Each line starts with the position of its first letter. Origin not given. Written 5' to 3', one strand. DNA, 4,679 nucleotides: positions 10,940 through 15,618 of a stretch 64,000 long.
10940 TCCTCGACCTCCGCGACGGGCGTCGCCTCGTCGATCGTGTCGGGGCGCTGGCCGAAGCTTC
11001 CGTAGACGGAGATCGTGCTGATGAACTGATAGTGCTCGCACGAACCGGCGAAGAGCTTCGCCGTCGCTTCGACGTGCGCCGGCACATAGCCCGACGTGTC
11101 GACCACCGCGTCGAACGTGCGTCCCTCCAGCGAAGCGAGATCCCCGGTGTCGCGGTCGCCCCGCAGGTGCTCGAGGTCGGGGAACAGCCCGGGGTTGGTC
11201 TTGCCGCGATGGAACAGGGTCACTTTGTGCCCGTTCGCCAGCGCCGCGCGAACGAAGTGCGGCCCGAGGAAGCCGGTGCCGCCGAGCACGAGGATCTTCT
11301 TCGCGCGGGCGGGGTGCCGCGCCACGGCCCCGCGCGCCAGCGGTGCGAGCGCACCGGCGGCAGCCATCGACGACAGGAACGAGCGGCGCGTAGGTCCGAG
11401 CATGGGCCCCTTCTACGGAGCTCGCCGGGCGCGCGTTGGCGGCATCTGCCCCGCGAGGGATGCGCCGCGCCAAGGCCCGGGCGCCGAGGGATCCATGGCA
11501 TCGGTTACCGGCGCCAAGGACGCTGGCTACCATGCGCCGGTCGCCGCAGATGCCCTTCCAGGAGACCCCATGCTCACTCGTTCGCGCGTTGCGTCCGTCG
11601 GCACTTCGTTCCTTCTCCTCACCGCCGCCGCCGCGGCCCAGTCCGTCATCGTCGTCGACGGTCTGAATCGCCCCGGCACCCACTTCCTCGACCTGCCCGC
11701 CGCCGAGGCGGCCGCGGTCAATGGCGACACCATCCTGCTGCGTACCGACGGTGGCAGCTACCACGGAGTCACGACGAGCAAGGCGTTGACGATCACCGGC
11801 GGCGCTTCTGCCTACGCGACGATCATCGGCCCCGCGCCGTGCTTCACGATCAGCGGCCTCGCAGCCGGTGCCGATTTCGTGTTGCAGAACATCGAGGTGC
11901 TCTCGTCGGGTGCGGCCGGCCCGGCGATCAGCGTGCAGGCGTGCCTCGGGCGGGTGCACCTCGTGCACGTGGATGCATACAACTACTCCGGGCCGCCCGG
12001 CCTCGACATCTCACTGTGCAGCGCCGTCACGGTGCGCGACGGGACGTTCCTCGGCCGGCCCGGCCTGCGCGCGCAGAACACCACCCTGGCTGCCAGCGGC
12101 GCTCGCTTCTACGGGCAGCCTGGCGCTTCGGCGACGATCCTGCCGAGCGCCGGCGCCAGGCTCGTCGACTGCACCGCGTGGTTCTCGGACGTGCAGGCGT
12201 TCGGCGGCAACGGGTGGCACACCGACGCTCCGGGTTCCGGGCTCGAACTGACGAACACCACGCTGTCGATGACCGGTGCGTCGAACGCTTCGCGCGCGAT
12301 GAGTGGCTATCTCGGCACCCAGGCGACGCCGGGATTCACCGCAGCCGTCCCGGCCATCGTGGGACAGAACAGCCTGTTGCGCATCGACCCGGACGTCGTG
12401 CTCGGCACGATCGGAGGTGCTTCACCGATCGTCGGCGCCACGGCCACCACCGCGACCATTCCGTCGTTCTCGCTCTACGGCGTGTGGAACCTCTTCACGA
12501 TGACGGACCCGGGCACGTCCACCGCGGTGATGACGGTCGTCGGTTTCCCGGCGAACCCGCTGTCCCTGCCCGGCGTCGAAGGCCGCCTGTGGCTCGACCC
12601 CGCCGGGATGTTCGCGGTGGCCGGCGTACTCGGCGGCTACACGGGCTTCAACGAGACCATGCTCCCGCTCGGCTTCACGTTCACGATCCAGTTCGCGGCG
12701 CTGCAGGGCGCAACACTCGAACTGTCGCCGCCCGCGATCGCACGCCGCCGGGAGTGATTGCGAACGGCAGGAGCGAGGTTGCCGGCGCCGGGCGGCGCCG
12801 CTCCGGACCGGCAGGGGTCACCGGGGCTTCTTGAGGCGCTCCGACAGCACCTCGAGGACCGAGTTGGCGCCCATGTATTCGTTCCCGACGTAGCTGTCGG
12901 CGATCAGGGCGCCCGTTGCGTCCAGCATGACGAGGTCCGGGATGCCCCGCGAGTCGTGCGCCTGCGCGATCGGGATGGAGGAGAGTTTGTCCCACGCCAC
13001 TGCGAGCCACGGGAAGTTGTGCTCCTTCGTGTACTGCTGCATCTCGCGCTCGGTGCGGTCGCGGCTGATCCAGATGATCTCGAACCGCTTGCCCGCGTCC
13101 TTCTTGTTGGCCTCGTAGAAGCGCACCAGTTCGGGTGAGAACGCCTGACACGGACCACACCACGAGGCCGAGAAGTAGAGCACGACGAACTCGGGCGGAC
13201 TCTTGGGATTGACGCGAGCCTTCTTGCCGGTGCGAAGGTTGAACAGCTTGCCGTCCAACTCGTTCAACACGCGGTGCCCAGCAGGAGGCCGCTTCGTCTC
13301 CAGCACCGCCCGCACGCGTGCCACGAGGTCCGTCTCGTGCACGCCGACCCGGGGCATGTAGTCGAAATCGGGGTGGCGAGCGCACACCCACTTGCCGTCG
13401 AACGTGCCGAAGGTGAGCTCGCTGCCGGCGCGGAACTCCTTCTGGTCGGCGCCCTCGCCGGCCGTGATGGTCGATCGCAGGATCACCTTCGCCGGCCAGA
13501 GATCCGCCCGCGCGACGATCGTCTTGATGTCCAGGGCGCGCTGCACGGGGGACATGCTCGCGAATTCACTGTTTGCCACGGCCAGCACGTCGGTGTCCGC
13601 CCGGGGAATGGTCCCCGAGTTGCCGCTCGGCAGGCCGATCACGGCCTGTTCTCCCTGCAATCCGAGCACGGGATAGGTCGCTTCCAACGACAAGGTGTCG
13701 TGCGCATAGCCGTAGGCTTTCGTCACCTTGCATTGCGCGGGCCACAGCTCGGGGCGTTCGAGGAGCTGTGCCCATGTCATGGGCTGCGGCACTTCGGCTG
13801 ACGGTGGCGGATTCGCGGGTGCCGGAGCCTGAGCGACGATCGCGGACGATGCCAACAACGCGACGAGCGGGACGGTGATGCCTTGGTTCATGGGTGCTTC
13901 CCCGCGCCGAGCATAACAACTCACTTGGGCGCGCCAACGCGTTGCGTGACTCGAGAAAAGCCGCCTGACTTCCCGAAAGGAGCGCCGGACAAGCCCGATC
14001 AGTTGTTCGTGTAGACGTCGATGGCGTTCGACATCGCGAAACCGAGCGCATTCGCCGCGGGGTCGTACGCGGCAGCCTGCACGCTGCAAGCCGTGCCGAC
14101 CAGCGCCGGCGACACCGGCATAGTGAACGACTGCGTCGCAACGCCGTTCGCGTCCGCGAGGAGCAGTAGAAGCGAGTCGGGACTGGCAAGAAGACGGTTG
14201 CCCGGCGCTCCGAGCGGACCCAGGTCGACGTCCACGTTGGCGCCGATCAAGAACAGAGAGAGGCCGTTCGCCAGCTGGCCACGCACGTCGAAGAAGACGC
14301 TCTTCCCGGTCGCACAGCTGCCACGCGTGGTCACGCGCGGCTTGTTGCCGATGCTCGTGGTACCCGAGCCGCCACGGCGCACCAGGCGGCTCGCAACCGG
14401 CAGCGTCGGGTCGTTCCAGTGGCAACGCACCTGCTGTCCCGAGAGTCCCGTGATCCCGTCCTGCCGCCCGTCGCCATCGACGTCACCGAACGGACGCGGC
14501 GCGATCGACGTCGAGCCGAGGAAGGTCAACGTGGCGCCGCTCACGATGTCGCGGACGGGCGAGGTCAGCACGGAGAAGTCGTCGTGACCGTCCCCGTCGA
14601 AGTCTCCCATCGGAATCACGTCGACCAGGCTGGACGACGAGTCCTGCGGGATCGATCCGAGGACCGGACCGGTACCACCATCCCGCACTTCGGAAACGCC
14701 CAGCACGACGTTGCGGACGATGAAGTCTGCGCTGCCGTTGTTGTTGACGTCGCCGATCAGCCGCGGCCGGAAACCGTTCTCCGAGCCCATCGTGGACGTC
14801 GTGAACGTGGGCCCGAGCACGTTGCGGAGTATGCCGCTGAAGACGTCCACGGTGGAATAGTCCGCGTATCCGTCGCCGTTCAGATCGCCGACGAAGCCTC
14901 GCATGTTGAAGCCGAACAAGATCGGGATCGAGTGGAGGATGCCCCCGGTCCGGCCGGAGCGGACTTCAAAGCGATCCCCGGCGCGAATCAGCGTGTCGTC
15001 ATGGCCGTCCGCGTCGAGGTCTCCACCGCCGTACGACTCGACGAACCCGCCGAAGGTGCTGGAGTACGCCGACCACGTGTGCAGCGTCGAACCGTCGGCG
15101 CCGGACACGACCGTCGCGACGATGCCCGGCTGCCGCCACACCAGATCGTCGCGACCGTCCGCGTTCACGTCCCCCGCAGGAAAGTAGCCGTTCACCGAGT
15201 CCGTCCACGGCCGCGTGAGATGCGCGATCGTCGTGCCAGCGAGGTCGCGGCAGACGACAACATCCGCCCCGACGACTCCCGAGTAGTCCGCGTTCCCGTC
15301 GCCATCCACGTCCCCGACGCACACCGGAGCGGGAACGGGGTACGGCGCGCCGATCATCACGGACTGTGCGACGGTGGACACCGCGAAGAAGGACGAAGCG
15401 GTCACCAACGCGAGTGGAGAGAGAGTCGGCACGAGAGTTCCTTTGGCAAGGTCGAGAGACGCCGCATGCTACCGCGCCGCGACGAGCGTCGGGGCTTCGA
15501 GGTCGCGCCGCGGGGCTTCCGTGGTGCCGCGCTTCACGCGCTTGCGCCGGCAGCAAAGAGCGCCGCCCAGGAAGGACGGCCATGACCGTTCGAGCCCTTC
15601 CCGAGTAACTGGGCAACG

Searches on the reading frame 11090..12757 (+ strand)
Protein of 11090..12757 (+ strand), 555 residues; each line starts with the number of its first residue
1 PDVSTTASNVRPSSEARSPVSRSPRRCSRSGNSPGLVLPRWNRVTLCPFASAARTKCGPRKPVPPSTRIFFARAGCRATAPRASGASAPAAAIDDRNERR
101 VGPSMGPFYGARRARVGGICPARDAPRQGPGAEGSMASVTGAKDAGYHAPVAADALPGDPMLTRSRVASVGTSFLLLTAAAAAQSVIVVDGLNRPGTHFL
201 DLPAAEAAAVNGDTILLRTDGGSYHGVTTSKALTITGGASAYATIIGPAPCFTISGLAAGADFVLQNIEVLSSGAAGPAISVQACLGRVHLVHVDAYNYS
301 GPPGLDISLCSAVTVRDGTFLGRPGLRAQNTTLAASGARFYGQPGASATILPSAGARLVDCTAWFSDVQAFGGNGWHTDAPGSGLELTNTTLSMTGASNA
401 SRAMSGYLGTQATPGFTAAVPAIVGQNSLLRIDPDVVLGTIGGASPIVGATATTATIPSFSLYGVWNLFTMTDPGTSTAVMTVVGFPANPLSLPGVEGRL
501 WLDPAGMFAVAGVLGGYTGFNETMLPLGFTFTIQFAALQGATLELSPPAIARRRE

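Call 99: search_solved_structures(query=window:11090-12757:+, max_evalue=0.001)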
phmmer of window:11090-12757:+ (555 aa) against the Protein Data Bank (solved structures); distinct sequences matched with E-value up to 0.001: 0.

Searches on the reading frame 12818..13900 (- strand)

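Call 83: search_protein_families(library=pfam, proteins=[window:12818-13900:-], max_evalue=0.001)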
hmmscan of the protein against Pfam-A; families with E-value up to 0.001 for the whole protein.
window:12818-13900:- (360 aa): 5 families
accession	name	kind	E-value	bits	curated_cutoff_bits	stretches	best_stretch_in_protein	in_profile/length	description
PF13905.12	Thioredoxin_8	-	1.9e-18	67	27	1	238-330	3-92/94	Thioredoxin-like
PF00085.26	Thioredoxin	-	1.7e-06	28.4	23.5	1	237-288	19-66/103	Thioredoxin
PF00578.27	AhpC-TSA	-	1.3e-05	25.6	26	1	237-298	26-84/124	AhpC/TSA family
PF08534.16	Redoxin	-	4.2e-05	23.8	26.6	1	238-340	30-136/148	Redoxin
PF13098.12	Thioredoxin_2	-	5.8e-05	23.8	27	1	239-337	8-94/104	Thioredoxin-like domain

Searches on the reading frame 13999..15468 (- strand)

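Call 83: search_protein_families(library=pfam, proteins=[window:13999-15468:-], max_evalue=0.001)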
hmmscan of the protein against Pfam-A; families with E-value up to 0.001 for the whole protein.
window:13999-15468:- (489 aa): 2 families
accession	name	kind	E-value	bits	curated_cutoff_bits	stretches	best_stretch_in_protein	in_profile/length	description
PF13517.12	FG-GAP_3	-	3e-11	44.2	26.9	1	100-159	1-59/61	FG-GAP-like repeat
PF01839.29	FG-GAP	-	1.3e-10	41.4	22.1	0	98-115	7-24/37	FG-GAP repeat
